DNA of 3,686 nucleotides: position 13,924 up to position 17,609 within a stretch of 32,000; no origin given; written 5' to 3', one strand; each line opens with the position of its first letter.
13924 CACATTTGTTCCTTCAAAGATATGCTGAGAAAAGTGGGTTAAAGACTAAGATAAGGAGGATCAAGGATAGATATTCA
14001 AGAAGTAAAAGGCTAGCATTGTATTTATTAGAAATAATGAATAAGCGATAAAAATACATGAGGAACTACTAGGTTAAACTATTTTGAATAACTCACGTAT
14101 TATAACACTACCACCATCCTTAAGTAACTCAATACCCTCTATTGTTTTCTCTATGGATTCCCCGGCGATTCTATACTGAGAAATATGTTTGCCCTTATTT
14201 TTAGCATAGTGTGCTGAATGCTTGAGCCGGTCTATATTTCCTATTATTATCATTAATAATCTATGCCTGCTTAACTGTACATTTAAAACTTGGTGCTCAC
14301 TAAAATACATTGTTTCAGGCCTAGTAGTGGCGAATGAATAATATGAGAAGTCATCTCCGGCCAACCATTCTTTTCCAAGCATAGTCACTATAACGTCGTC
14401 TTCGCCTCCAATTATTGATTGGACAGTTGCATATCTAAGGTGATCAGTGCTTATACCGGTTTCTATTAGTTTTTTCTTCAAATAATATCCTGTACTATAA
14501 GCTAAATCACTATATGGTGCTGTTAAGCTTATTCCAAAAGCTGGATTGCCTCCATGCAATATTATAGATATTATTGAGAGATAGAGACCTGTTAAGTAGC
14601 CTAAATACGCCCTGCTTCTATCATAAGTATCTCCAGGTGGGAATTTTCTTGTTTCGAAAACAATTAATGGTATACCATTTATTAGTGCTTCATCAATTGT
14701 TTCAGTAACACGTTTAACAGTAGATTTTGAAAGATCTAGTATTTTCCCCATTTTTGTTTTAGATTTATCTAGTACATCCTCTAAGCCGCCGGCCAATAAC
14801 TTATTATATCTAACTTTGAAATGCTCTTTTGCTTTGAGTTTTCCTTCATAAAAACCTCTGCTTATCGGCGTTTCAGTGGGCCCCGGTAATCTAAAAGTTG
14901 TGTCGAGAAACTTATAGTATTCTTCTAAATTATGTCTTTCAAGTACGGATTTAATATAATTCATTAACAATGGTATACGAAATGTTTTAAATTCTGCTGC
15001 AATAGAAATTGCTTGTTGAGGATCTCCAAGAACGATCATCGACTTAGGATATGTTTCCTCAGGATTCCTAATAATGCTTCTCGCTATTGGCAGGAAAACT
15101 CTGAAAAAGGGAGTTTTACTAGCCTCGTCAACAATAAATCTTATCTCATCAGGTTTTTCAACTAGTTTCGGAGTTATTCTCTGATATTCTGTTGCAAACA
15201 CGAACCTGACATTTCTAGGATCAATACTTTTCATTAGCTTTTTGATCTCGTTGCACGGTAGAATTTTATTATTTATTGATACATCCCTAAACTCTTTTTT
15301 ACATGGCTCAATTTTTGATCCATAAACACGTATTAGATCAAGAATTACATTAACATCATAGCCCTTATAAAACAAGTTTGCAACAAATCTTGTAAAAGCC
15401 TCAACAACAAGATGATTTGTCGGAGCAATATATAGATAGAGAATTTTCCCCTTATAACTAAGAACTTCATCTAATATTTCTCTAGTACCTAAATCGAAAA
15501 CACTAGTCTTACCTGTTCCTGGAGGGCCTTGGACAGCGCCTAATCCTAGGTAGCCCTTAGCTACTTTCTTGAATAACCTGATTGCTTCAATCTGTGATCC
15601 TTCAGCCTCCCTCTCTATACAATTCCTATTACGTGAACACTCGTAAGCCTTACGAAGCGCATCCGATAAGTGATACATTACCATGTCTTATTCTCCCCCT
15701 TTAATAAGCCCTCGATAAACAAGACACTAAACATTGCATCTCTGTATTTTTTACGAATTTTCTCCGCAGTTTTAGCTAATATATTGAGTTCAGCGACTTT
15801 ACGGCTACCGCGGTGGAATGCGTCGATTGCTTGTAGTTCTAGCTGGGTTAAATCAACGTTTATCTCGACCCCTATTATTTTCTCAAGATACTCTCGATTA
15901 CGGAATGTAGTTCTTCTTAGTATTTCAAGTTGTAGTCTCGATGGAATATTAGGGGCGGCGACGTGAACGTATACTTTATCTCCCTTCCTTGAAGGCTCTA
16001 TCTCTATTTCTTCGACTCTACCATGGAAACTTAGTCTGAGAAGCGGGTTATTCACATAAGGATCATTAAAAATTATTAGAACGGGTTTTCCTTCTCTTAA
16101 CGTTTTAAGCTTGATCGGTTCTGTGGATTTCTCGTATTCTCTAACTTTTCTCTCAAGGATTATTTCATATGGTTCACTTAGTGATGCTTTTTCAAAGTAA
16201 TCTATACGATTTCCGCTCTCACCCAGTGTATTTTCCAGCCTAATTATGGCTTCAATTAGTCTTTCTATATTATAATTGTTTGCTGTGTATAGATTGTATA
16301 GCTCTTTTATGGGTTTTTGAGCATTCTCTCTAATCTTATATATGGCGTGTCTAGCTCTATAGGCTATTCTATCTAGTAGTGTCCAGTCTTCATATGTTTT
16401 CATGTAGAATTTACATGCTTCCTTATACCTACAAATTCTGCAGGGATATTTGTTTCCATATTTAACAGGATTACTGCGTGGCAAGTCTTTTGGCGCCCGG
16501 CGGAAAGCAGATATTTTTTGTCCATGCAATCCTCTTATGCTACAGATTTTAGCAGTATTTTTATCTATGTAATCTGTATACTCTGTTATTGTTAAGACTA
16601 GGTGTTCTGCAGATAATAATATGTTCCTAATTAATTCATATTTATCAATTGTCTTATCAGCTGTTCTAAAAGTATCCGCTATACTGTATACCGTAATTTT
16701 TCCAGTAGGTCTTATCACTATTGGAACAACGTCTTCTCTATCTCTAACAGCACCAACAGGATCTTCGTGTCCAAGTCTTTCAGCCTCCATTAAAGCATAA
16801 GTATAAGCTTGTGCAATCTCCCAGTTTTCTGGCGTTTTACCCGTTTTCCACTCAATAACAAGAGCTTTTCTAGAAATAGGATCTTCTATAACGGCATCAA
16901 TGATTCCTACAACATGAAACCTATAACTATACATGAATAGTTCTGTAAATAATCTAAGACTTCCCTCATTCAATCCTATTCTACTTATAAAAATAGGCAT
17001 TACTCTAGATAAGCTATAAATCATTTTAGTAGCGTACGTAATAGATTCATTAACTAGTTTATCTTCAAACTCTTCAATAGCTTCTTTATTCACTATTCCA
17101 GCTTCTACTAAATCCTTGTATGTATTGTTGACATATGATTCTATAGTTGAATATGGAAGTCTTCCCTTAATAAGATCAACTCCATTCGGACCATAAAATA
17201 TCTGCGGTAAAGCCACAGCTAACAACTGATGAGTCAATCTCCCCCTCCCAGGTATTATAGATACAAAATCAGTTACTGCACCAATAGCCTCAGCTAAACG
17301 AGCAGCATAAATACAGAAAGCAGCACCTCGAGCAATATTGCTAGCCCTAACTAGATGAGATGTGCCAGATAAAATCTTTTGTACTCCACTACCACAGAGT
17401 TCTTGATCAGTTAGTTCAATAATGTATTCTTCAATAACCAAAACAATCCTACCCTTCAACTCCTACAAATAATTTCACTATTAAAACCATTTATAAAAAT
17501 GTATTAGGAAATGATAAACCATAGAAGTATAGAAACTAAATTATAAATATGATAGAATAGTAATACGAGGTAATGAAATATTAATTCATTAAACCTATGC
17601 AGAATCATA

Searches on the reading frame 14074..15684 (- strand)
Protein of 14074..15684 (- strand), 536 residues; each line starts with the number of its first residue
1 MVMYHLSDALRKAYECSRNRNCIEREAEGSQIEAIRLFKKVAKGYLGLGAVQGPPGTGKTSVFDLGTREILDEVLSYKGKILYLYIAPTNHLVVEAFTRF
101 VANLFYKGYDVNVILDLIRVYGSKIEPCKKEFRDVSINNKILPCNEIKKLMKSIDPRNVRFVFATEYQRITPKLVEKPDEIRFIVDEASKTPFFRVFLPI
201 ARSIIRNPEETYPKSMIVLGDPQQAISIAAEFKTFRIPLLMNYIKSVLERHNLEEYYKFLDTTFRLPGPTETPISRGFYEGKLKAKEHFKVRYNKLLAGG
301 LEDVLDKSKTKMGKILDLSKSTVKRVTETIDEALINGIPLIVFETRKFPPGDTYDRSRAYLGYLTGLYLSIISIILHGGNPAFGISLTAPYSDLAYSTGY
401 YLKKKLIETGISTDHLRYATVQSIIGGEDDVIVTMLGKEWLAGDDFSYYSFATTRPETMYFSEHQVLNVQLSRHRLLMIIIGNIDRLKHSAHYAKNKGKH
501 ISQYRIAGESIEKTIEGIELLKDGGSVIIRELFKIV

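Call 3: search_protein_families(library=pfam, proteins=[window:14074-15684:-], max_evalue=0.01)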
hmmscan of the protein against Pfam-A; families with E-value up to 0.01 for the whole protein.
window:14074-15684:- (536 aa): 5 families
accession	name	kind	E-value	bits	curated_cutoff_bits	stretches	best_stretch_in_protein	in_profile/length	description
PF13086.12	AAA_11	-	9.7e-07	29.2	27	1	30-141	5-110/257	AAA domain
PF13087.12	AAA_12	-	3.1e-05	24.1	27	1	246-484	4-194/195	AAA domain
PF00270.35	DEAD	-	5.7e-05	23.4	26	1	51-132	19-92/167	DEAD/DEAH box helicase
PF13191.12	AAA_16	-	0.0013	19.7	32.6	1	25-91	5-63/167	AAA ATPase domain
PF13245.12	AAA_19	-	0.0055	17.3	25.1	0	50-228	15-132/134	AAA domain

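Call 4: search_protein_families(library=padloc, proteins=[window:14074-15684:-], max_evalue=0.01)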
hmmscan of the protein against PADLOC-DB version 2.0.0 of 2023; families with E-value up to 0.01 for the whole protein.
window:14074-15684:- (536 aa): 3 families
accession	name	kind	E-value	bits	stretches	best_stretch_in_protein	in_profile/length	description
PDLC03920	MkoA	-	1.6e-10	38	2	462-504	1054-1090/1112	-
PDLC03924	MkoC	-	3.9e-05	19.9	1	30-61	252-281/1136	-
PDLC03921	MkoA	-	7e-05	18.6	1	45-62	1041-1058/1607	-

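Call 6: search_protein_families(library=ncbifam, proteins=[window:14074-15684:-], max_evalue=0.01)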
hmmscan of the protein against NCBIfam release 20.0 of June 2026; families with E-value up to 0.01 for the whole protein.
window:14074-15684:- (536 aa): 2 families
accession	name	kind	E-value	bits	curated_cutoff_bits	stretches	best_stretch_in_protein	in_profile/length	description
TIGR00376.1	TIGR00376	hypoth_equivalog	1.5e-05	23.6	348.9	0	326-495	471-622/639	IGHMBP2 family helicase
NF040671.1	PLuB_AAA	exception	8.6e-05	20.1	999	0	30-72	819-857/1256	PLuB system helicase-like protein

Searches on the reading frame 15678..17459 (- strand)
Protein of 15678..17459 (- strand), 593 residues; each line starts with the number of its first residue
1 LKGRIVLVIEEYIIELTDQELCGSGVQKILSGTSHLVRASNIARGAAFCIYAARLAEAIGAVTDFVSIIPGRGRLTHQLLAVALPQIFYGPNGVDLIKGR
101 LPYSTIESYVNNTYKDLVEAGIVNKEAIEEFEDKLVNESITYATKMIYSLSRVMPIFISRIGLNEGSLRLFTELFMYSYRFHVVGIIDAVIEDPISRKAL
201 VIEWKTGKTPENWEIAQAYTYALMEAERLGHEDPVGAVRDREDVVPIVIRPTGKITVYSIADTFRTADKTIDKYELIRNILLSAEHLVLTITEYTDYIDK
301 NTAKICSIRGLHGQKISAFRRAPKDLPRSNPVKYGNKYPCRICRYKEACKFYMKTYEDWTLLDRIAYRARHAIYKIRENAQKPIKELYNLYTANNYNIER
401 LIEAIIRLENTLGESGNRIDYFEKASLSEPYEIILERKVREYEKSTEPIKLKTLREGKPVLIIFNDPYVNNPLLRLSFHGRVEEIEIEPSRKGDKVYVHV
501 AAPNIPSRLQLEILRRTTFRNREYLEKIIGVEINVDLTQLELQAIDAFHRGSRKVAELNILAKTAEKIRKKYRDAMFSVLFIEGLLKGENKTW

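Call 3: search_protein_families(library=pfam, proteins=[window:15678-17459:-], max_evalue=0.01)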
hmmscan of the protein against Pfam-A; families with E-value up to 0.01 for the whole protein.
window:15678-17459:- (593 aa): 1 family
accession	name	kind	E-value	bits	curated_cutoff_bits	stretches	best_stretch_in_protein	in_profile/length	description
PF12705.13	PDDEXK_1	-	1.8e-05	25.3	22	1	72-350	37-247/247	PD-(D/E)XK nuclease superfamily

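Call 4: search_protein_families(library=padloc, proteins=[window:15678-17459:-], max_evalue=0.01)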
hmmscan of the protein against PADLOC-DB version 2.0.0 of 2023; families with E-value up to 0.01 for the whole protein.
window:15678-17459:- (593 aa): 5 families
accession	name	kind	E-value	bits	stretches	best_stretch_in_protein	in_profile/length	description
PDLC02410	Aga_Cas4-like_Nuc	-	2.4e-07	28.9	1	175-353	127-254/255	Class II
PDLC01250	Cas4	-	0.0004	18.7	1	174-274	53-141/168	"CAS-I,CAS-II,CAS-III,CAS-IV,CAS-V,CAS-VI; acquisition_associated"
PDLC00943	Cas4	-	0.00051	18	1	176-229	61-113/180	CRISPR-associated protein Cas4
PDLC01447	Cas4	-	0.0083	14.6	0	178-224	49-92/161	"CAS-I,CAS-II,CAS-III,CAS-IV,CAS-V,CAS-VI; acquisition_associated"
PDLC01773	Cas4c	-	0.0097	13.3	0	165-236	68-137/229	-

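Call 6: search_protein_families(library=ncbifam, proteins=[window:15678-17459:-], max_evalue=0.01)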
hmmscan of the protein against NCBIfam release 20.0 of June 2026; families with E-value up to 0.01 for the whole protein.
window:15678-17459:- (593 aa): 1 family
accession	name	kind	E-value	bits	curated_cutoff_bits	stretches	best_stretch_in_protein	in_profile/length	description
TIGR00372.1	cas4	equivalog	0.0019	18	65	0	176-229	61-113/180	CRISPR-associated protein Cas4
